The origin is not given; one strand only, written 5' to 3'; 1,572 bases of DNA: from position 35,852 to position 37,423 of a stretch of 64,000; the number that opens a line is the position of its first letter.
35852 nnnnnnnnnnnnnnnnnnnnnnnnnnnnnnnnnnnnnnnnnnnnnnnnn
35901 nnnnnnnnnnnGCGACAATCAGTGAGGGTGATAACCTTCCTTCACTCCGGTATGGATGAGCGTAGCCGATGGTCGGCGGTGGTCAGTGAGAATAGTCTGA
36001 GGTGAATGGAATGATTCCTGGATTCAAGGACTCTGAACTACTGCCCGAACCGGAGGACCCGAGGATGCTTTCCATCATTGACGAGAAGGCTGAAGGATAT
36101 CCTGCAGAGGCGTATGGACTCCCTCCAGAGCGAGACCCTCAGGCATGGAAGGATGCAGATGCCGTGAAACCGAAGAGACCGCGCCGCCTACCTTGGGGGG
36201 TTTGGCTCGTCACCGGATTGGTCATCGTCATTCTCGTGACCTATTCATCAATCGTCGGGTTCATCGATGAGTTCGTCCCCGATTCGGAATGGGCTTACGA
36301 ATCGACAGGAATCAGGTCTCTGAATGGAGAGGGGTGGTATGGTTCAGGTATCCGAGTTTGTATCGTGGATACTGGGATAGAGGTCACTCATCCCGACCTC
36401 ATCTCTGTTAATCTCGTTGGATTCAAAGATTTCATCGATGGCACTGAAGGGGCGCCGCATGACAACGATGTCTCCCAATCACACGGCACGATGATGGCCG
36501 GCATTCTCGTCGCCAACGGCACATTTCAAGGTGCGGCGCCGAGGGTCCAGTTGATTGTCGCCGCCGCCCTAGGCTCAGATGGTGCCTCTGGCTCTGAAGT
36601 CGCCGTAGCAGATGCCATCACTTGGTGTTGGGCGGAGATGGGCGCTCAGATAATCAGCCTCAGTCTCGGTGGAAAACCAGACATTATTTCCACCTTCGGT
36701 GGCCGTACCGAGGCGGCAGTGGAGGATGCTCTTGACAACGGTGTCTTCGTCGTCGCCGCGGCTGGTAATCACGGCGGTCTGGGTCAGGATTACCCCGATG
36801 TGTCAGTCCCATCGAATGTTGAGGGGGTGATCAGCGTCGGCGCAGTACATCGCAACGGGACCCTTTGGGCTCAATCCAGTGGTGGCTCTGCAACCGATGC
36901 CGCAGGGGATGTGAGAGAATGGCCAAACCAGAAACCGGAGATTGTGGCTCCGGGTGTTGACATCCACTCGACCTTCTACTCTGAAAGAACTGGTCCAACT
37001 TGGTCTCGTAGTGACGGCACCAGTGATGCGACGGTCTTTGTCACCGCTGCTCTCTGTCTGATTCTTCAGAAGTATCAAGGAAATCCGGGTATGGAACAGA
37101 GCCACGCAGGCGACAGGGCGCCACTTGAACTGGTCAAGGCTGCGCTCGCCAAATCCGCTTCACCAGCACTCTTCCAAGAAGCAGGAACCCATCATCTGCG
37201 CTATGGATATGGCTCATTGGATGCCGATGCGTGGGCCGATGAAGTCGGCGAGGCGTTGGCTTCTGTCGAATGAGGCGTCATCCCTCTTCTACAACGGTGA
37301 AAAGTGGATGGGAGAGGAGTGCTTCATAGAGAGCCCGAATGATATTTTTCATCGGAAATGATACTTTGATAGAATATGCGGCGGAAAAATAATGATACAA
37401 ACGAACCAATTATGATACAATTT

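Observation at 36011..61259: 25-kb envelope module: anchored subtilase, three giant surface proteins, a wHTH-STAND-TPR regulator and an MBL + three-pilin-like operon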

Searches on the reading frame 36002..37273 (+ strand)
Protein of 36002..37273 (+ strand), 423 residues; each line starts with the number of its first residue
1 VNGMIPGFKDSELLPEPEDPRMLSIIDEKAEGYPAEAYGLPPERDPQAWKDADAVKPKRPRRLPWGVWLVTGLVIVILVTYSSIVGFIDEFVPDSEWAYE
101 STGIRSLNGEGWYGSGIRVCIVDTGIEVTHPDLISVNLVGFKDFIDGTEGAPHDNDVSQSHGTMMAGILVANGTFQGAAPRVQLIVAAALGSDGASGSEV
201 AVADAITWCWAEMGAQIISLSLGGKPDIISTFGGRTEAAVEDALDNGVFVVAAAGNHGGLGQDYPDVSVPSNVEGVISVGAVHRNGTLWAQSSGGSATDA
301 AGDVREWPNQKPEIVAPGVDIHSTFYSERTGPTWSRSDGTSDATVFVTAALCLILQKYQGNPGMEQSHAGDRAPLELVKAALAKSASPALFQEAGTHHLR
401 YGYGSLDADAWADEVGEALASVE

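Call 6: search_protein_families(library=pfam, proteins=[window:36002-37273:+], max_evalue=0.01)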
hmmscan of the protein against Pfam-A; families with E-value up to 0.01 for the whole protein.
window:36002-37273:+ (423 aa): 1 family
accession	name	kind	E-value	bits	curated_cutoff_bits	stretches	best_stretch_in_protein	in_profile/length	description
PF00082.27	Peptidase_S8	-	6.5e-39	134.4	21.8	1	114-404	1-288/288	Subtilase family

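Call 14: search_protein_families(library=ncbifam, proteins=[window:36002-37273:+], max_evalue=1)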
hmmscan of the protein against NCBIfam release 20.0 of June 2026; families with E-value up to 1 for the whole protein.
window:36002-37273:+ (423 aa): 7 families
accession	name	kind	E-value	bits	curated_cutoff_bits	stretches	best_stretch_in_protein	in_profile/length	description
TIGR03921.1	T7SS_mycosin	equivalog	2.9e-32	112.2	278.75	1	114-359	12-248/353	type VII secretion-associated serine protease mycosin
TIGR03895.1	protease_PatA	subfamily_domain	3.2e-15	55.9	421.05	1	161-361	1-185/606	PatA/PatG family cyanobactin maturation protease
NF049966.1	QH_SP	equivalog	5.8e-13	48.7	165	1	118-286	1-147/219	subtilisin-like serine protease QhpE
NF040809.1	germ_prot_CspBA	exception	1.1e-08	33.3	1250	2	269-359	970-1049/1099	bifunctional germination protease/germinant receptor pseudoprotease CspBA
NF040808.2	CspC_non_triad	exception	3.1e-07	29.2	675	1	274-356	428-499/556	bile acid germinant receptor pseudoprotease CspC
NF040553.1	SGO_0316_fam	subfamily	3.6e-05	21.6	1400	1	157-270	356-479/1486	SGO_0316/SGO_0317 family LPXTG-anchored serine peptidase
NF033595.1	denti_PrtP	equivalog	0.00029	19.6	300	1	219-355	343-457/606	dentilisin complex serine proteinase subunit PrtP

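Call 95: search_protein_families(library=padloc, proteins=[window:36002-37273:+], max_evalue=0.01)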
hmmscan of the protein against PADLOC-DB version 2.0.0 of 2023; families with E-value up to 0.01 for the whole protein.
window:36002-37273:+ (423 aa): 3 families
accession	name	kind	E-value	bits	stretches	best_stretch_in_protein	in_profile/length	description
PDLC03014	subtilase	-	1.6e-23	81.9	1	110-365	167-363/391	-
PDLC02198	IetS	-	2.9e-06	23.6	1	118-259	255-401/795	-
PDLC02197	IetS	-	0.00036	16.9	1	119-259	261-398/749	-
